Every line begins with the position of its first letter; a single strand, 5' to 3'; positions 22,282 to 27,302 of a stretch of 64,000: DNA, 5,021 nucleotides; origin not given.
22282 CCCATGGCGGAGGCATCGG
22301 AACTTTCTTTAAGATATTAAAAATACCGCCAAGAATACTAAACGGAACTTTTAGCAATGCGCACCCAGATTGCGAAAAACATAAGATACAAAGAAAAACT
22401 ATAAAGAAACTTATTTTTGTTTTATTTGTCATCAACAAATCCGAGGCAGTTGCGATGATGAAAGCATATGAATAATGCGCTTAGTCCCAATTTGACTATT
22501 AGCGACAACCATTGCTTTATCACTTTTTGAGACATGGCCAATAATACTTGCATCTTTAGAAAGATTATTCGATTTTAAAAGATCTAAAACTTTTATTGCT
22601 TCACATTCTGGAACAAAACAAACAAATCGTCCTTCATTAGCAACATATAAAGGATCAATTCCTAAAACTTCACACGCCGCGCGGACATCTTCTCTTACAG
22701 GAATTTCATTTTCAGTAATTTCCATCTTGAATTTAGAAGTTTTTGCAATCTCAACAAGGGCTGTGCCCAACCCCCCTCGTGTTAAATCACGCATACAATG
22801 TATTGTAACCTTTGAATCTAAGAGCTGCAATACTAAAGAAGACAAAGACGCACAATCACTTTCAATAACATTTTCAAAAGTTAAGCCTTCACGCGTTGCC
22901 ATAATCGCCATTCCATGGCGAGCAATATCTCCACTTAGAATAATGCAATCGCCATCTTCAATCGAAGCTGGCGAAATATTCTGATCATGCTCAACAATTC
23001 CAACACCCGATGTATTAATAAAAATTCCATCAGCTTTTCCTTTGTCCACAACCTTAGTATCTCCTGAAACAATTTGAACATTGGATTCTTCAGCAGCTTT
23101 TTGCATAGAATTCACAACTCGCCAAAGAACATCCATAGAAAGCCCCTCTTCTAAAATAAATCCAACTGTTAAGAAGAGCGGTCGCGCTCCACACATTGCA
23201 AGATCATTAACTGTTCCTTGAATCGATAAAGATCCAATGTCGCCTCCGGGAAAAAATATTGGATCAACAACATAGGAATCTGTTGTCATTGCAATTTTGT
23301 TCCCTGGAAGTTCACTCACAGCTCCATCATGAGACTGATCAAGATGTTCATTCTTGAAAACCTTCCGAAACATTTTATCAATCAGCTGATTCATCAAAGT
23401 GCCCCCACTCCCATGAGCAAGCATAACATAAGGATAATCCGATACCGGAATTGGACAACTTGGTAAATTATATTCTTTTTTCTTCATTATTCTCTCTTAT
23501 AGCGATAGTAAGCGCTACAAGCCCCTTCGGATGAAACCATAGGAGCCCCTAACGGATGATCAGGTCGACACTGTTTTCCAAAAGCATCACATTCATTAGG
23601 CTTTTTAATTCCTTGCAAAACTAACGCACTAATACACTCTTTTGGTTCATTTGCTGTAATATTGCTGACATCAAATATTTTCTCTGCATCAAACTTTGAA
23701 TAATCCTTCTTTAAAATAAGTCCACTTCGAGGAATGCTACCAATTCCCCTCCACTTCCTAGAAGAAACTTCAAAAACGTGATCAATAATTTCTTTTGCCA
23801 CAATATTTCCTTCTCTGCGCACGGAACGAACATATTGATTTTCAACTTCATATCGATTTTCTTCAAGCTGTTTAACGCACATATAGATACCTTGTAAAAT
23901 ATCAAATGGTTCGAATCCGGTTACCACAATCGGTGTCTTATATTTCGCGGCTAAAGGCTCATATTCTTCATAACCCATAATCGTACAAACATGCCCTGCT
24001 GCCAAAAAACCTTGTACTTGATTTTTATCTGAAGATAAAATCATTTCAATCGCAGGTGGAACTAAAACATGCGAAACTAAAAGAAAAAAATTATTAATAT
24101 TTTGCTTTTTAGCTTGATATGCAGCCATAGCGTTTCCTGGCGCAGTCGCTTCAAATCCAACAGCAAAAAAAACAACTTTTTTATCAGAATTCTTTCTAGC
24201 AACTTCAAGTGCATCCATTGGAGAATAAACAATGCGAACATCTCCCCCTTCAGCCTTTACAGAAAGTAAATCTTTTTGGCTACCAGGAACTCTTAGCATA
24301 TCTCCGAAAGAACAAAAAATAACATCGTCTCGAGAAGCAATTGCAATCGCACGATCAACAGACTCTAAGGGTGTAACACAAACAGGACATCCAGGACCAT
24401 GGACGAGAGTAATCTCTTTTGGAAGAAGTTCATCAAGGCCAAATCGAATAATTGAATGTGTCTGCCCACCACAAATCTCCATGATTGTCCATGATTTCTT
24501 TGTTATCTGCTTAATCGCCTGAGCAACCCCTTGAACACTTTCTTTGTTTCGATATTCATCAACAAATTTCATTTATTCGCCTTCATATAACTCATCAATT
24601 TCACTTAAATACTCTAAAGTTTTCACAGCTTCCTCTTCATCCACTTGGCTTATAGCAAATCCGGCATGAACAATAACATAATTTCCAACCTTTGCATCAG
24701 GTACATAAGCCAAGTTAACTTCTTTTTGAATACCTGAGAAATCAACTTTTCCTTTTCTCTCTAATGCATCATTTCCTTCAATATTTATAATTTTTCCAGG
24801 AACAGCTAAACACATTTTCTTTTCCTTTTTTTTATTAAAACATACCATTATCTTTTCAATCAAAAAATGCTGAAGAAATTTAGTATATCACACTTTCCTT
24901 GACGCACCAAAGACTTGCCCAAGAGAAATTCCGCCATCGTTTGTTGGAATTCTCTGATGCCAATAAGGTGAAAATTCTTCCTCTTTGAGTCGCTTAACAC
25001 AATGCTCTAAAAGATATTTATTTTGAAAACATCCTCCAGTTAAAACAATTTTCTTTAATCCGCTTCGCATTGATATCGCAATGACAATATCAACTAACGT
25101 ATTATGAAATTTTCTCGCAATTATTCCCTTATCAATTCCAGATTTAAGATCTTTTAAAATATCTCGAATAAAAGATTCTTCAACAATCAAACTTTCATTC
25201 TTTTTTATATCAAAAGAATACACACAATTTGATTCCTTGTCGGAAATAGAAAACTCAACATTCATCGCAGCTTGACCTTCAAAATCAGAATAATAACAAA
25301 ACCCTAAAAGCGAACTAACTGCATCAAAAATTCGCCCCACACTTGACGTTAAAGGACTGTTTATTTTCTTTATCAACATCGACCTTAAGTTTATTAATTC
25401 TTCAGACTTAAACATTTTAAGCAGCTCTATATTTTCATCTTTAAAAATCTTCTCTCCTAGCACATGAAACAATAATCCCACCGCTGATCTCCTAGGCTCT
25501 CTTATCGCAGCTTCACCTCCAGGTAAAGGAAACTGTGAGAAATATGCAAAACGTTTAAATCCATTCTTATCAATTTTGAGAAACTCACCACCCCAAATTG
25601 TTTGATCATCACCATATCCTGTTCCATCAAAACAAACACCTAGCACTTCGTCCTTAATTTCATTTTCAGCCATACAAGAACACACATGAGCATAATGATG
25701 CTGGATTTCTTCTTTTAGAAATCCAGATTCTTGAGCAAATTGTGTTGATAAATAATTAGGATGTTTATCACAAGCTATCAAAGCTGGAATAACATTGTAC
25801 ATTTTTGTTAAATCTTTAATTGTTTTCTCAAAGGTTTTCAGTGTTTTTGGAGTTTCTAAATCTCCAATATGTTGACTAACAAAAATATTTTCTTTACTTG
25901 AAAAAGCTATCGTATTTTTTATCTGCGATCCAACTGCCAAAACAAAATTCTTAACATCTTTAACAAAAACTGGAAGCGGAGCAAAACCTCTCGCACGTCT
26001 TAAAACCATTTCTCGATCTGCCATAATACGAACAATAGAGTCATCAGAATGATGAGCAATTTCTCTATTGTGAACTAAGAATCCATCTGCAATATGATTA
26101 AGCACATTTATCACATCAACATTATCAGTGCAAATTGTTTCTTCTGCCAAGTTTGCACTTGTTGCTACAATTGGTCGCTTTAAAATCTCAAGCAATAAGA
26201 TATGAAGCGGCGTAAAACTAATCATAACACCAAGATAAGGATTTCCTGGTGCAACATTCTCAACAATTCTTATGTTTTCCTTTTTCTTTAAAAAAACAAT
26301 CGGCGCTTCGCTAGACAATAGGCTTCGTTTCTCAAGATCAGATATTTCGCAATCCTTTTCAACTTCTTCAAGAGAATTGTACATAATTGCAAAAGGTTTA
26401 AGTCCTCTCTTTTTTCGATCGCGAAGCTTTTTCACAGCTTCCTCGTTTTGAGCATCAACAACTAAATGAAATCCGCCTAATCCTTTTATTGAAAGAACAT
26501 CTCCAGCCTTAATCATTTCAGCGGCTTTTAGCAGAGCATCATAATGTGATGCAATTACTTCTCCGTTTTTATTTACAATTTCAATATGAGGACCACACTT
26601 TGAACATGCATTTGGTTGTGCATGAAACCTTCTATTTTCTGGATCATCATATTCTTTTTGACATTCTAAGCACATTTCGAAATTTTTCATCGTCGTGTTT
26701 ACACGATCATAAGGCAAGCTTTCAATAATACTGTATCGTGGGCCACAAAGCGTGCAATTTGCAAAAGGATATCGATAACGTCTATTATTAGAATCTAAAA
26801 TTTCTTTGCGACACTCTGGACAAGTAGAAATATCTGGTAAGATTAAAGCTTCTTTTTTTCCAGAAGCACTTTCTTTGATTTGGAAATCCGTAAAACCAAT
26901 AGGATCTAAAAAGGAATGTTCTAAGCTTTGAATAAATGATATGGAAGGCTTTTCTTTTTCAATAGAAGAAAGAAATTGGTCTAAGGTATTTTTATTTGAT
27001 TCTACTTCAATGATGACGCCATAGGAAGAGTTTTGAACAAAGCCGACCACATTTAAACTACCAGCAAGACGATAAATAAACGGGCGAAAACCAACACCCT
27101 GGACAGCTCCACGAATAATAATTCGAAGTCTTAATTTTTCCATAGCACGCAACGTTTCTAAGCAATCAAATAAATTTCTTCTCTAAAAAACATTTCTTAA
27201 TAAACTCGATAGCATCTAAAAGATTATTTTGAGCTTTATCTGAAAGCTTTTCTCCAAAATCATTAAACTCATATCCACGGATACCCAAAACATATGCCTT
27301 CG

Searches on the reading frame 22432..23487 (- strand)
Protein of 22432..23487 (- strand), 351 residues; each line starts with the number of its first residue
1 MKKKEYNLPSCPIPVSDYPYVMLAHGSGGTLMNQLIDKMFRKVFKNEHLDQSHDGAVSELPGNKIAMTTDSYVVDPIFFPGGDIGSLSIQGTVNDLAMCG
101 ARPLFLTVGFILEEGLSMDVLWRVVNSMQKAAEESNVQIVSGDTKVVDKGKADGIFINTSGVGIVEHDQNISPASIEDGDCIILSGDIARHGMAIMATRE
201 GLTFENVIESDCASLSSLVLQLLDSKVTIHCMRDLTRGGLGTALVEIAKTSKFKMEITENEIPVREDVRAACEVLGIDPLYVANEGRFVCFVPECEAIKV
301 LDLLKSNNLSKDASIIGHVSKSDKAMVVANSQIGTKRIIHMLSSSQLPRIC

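Call 40: search_protein_families(library=pfam, proteins=[window:22432-23487:-], max_evalue=0.0001)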
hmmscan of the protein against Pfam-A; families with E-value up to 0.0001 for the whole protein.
window:22432-23487:- (351 aa): 2 families
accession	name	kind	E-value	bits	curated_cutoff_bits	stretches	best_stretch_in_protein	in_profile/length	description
PF02769.27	AIRS_C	-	2.7e-26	93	23.1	1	178-325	2-151/156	AIR synthase related protein, C-terminal domain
PF00586.29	AIRS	-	2.2e-24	86.5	24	1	53-165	2-112/112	AIR synthase related protein, N-terminal domain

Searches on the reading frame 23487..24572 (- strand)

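Call 40: search_protein_families(library=pfam, proteins=[window:23487-24572:-], max_evalue=0.0001)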
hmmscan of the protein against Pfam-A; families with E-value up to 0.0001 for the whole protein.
window:23487-24572:- (361 aa): 1 family
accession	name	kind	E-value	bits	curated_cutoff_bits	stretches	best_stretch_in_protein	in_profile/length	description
PF01924.21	HypD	-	3e-155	517.1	25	1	13-359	3-351/351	Hydrogenase formation hypA family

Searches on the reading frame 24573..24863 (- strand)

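Call 40: search_protein_families(library=pfam, proteins=[window:24573-24863:-], max_evalue=0.0001)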
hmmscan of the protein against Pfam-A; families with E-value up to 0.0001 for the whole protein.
window:24573-24863:- (96 aa): 1 family
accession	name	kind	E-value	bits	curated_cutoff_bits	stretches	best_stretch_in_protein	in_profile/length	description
PF01455.23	HupF_HypC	-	5.8e-27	94.1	28.5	1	17-86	1-65/65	HupF/HypC family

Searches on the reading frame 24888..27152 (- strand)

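Call 40: search_protein_families(library=pfam, proteins=[window:24888-27152:-], max_evalue=0.0001)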
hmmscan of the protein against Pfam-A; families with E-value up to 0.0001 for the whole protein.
window:24888-27152:- (754 aa): 5 families
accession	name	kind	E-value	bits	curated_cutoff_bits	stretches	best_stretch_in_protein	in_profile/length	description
PF22521.2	HypF_C_2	-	1e-79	268.2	27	1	505-746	1-241/241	Carbamoyltransferase, Kae1-like Domain, second subdomain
PF01300.24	Sua5_yciO_yrdC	-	5.9e-42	143.6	25.1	1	212-386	1-177/178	Telomere recombination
PF17788.7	HypF_C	-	2.1e-33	115.4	23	1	401-496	3-99/99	HypF Kae1-like domain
PF07503.17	zf-HYPF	-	3e-31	107.4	23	2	160-192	1-33/34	HypF finger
PF00708.24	Acylphosphatase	-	1e-19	71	22.5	1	10-92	2-85/85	Acylphosphatase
